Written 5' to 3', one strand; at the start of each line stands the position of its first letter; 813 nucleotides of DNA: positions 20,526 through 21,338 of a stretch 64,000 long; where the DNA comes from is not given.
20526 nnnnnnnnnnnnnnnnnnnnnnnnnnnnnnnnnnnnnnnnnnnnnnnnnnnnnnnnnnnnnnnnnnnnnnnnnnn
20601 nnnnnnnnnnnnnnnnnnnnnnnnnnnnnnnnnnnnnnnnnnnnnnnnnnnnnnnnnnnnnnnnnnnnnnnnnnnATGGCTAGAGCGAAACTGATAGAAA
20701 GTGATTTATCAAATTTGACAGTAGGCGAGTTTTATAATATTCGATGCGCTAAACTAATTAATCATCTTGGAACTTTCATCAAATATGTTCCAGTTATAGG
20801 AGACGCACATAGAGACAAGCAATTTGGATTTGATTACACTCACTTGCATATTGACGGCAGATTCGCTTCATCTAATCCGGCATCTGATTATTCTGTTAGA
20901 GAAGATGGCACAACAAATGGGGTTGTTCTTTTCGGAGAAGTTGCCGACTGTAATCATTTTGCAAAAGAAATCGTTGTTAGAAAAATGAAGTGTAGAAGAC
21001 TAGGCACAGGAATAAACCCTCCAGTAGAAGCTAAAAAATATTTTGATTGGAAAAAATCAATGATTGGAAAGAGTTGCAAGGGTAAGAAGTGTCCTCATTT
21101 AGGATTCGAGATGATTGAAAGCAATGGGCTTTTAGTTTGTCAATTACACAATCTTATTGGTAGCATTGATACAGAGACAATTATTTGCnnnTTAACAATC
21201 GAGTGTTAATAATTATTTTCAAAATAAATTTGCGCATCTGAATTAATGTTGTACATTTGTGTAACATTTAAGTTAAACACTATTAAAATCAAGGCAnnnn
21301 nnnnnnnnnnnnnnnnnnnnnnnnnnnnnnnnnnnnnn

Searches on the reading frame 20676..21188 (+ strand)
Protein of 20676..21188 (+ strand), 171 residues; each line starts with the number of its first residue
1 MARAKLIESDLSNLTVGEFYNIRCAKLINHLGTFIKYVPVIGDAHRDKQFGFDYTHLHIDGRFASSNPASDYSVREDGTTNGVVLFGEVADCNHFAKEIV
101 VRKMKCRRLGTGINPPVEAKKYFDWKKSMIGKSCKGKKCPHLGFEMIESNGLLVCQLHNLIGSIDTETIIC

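Call 22: search_protein_families(library=pfam, proteins=[window:20676-21188:+], max_evalue=1)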
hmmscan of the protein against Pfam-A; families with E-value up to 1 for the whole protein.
window:20676-21188:+ (171 aa): 0 families

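Call 28: search_protein_families(library=phrogs, proteins=[window:20676-21188:+], max_evalue=0.00001)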
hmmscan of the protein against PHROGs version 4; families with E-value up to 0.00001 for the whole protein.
window:20676-21188:+ (171 aa): 2 families
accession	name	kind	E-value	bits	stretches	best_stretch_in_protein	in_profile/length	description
phrog_10072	-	unknown function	2.4e-33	116.3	1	13-165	2-161/178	-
phrog_23138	-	unknown function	1e-06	29.6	1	13-53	2-41/54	-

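Call 34: search_dna_similar(query=window:20676-21188:+, collection=phages, mode=protein, max_rows=40, max_evalue=0.01)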
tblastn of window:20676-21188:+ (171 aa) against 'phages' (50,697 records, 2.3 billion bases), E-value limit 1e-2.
No match.

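Call 37: find_homologous_proteins(query=window:20676-21188:+, max_evalue=0.001)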
Query window:20676-21188:+ (171 aa): 23 proteins with E <= 0.001 among 44 candidates.
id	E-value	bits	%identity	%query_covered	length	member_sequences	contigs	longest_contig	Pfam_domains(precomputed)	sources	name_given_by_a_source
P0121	1.1e-113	395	100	100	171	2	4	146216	-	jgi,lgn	jgi:hypothetical protein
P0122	1.1e-55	206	57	95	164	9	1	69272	-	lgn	-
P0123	3.8e-52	194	58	95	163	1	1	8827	-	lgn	-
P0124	4.5e-47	178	53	92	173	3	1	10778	-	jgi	jgi:hypothetical protein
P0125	1.7e-42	163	48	96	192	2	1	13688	-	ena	-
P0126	2.9e-41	159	51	92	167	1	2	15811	-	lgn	-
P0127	5.8e-41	158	51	92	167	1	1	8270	-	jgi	jgi:hypothetical protein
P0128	1.5e-40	156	52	92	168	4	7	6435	-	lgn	-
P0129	5.7e-40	155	51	93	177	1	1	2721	-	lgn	-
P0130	2.5e-39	152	46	92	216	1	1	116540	-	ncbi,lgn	-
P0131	2.8e-39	152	45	92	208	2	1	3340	-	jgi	jgi:hypothetical protein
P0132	4.7e-39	152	48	96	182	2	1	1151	-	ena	-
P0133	5.2e-38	148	43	96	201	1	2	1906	-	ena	-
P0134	9.8e-38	147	47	96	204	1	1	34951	-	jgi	jgi:hypothetical protein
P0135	9.9e-37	144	47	94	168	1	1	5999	-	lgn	-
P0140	1.0e-30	124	45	98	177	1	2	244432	-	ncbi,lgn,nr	ncbi:MAG: hypothetical protein J7577_13435 [Sphingobacteriaceae bacterium]|nr:hypothetical protein [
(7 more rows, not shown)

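Call 50: search_protein_families(library=padloc, proteins=[window:20676-21188:+], max_evalue=0.1)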
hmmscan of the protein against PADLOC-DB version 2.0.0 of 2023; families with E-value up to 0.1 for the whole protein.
window:20676-21188:+ (171 aa): 0 families

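Call 51: search_protein_families(library=ncbifam, proteins=[window:20676-21188:+], max_evalue=0.1)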
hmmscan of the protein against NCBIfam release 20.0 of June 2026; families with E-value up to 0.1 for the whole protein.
window:20676-21188:+ (171 aa): 0 families

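Call 65: find_encoding_contigs(protein=P0140, flank=8000, max_places=2)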
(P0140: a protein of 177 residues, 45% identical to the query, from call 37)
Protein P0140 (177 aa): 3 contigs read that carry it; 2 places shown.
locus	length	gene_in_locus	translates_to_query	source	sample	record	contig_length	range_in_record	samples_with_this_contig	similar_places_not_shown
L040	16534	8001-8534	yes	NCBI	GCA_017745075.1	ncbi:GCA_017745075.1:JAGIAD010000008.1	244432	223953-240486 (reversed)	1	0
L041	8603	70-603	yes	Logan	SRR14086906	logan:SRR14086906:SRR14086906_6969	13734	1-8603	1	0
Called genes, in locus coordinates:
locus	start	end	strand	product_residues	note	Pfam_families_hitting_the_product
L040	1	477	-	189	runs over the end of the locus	PF02441:Flavoprotein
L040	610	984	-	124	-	-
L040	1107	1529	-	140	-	-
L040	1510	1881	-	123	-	-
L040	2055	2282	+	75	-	-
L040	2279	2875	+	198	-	PF00196:GerE (weak)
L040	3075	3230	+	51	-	-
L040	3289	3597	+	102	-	-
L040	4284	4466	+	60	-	-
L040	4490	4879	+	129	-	-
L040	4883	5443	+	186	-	-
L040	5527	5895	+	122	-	PF14058:PcfK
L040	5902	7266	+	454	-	PF14284:PcfJ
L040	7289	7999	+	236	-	-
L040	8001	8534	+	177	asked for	-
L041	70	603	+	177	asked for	-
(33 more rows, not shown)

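Call 67: find_encoding_contigs(protein=P0130, flank=7000, max_places=1)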
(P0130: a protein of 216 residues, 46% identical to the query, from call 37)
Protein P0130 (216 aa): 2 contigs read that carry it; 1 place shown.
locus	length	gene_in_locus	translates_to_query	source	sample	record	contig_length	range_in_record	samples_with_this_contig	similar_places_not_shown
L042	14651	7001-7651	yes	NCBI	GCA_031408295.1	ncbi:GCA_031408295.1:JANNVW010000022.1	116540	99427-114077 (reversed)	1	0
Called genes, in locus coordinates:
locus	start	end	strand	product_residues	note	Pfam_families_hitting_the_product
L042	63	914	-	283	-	-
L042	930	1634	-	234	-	-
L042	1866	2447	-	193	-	PF28474:DUF8412, PF13376:OmdA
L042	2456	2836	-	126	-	-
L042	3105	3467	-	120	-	-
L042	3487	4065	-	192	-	PF27456:NudK_N, PF00293:NUDIX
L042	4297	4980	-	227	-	PF00520:Ion_trans, PF07885:Ion_trans_2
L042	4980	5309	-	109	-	-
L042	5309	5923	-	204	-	-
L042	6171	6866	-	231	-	-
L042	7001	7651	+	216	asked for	-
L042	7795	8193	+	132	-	PF09643:YopX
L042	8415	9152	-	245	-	-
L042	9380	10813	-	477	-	PF13495:Phage_int_SAM_4, PF00589:Phage_integrase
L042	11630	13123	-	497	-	PF00324:AA_permease, PF13520:AA_permease_2, PF13906:AA_permease_C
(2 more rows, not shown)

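Call 68: find_encoding_contigs(protein=P0122, flank=7000, max_places=1)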
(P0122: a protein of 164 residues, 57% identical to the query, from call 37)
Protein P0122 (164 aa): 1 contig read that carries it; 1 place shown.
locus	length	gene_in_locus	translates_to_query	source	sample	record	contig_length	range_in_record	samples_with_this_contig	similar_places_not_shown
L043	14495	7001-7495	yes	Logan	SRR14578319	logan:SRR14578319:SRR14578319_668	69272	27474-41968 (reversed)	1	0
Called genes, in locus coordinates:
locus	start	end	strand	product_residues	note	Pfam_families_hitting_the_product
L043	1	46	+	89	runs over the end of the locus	-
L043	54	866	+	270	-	-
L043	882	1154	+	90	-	-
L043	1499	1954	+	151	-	-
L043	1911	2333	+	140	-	-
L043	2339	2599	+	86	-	-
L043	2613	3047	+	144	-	-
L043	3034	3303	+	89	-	-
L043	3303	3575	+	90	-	-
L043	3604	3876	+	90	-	-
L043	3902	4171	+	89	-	-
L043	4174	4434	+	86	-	-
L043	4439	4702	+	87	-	-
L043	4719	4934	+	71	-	-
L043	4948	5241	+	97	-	-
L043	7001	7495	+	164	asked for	-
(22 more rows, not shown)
